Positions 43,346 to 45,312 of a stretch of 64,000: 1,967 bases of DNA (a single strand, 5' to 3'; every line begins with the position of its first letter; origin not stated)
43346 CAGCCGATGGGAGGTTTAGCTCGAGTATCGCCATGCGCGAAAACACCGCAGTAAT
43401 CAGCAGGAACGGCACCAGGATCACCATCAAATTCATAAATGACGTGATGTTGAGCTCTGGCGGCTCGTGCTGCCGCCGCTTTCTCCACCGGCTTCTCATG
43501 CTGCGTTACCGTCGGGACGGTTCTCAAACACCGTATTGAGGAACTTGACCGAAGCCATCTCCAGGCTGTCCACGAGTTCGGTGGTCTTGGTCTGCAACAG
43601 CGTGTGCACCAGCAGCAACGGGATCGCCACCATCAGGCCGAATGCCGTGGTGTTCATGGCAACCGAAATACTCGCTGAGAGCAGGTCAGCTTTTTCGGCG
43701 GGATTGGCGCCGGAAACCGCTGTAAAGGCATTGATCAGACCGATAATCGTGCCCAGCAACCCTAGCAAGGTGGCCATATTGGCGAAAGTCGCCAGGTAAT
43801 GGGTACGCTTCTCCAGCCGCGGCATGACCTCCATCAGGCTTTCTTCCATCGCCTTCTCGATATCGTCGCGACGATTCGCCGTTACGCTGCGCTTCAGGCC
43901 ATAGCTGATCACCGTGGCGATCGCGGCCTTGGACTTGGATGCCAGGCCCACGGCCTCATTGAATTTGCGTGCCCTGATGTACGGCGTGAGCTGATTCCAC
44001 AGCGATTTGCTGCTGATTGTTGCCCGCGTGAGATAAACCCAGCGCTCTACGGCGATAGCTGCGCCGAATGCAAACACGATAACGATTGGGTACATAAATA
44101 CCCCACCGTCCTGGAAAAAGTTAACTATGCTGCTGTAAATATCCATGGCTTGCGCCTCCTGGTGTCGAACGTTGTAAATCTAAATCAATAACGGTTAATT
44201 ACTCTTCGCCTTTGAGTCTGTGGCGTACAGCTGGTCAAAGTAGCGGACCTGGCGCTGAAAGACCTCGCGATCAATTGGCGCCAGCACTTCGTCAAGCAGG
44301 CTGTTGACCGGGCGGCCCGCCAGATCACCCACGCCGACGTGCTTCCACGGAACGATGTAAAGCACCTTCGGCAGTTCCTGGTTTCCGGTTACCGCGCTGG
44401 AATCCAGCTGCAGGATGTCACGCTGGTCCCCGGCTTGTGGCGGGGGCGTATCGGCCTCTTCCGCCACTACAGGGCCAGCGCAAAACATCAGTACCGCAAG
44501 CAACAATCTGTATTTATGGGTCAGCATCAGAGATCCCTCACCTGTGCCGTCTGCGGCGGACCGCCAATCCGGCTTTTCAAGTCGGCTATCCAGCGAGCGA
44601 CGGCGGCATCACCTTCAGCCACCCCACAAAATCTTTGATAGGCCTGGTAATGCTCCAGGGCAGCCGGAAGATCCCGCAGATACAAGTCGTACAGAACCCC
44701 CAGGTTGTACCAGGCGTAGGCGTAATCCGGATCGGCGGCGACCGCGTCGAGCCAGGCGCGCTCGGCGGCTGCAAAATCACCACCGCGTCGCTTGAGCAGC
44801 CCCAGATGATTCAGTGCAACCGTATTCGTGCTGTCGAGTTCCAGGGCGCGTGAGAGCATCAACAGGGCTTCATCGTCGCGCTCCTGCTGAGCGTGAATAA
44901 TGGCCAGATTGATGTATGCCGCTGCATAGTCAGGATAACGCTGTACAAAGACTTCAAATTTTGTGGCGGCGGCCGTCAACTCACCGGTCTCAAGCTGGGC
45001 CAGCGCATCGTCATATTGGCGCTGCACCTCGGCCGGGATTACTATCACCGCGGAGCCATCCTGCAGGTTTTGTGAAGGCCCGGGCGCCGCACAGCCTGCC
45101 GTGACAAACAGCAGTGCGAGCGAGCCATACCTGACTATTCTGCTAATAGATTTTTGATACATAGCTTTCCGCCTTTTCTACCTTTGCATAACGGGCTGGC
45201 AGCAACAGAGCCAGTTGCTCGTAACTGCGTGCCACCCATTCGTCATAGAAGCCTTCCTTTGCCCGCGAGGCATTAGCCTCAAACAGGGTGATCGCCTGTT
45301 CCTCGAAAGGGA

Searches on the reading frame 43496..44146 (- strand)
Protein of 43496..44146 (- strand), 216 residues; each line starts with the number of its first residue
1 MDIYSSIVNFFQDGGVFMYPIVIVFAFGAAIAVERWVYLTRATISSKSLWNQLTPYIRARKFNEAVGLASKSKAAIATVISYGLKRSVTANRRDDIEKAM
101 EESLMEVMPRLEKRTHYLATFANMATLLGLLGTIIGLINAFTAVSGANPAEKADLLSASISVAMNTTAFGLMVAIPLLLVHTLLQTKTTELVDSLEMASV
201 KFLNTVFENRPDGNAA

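Call 41: search_protein_families(library=ncbifam, proteins=[window:43496-44146:-], max_evalue=0.001)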
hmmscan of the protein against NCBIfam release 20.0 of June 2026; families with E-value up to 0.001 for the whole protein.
window:43496-44146:- (216 aa): 10 families
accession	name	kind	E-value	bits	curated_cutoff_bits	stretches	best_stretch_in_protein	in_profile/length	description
TIGR02796.1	tolQ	equivalog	1.1e-17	64.5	221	1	28-205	27-213/216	protein TolQ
TIGR02797.1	exbB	equivalog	7.9e-11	42.2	206.2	1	57-198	53-201/211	tonB-system energizer ExbB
TIGR02805.1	exbB2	equivalog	3.8e-09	36.8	135.35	1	113-187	53-126/138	TonB-system energizer ExbB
NF008066.0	PRK10801.1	equivalog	8e-09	35.3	403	1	96-192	108-203/230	Tol-Pal system protein TolQ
NF007722.0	PRK10414.1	equivalog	4.3e-08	32.9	402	1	102-186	117-200/244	tol-pal system-associated acyl-CoA thioesterase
NF005997.1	PRK08124.1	equivalog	7e-07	28.5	340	1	51-173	80-196/259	flagellar motor stator protein MotA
NF006583.0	PRK09109.1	equivalog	1.3e-06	27.8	237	1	26-185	55-208/246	flagellar motor protein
NF006284.1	PRK08456.1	equivalog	2.3e-06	27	380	1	63-178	91-200/252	flagellar motor stator protein MotA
NF006527.0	PRK08990.1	equivalog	9.1e-05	21.9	341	1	88-176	113-195/254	flagellar motor protein PomA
TIGR03818.1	MotA1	equivalog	0.00032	19.9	303.8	1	87-178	134-220/282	flagellar motor stator protein MotA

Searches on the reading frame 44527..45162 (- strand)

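Call 41: search_protein_families(library=ncbifam, proteins=[window:44527-45162:-], max_evalue=0.001)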
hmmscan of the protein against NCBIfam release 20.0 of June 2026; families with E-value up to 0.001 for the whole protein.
window:44527-45162:- (211 aa): 11 families
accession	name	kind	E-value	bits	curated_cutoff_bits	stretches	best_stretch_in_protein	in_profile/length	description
NF033762.1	social_mot_Tgl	equivalog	2.1e-09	37.1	225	1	8-124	3-110/252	social motility TPR repeat lipoprotein Tgl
TIGR02521.1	type_IV_pilW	equivalog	6.1e-09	35.8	154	1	15-121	3-106/234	type IV pilus biogenesis/stability protein PilW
TIGR02917.1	PEP_TPR_lipo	equivalog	1.4e-08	33.1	312.2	1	57-155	781-878/899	XrtA/PEP-CTERM system TPR-repeat protein PrsT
NF033920.0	C39_PA2778_fam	equivalog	8.7e-08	31.9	150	1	48-144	157-254/255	PA2778 family cysteine peptidase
NF033758.1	gliding_GltE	equivalog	2.3e-06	26.9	225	0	51-117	123-191/411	adventurous gliding motility TPR repeat lipoprotein GltE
NF040959.1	MamA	equivalog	2.4e-06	27.1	200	1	54-159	45-150/204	magnetosome protein MamA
TIGR00990.1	3a0801s09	subfamily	2.2e-05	23.3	757.25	1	73-157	358-442/615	mitochondrial import receptor subunit TOM70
NF008391.2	PRK11189.1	equivalog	7.5e-05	22.4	250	0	10-158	5-143/297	lipoprotein NlpI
NF002725.1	PRK02603.1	equivalog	0.00012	22.1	143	1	50-134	39-126/173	photosystem I assembly protein Ycf3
NF047558.1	TPR_END_plus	domain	0.00014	21.7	32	1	82-112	1-31/56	TPR end-of-group domain-containing protein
TIGR04510.1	mod_pep_cyc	subfamily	0.00029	19.5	400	0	56-142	477-564/814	putative peptide modification system cyclase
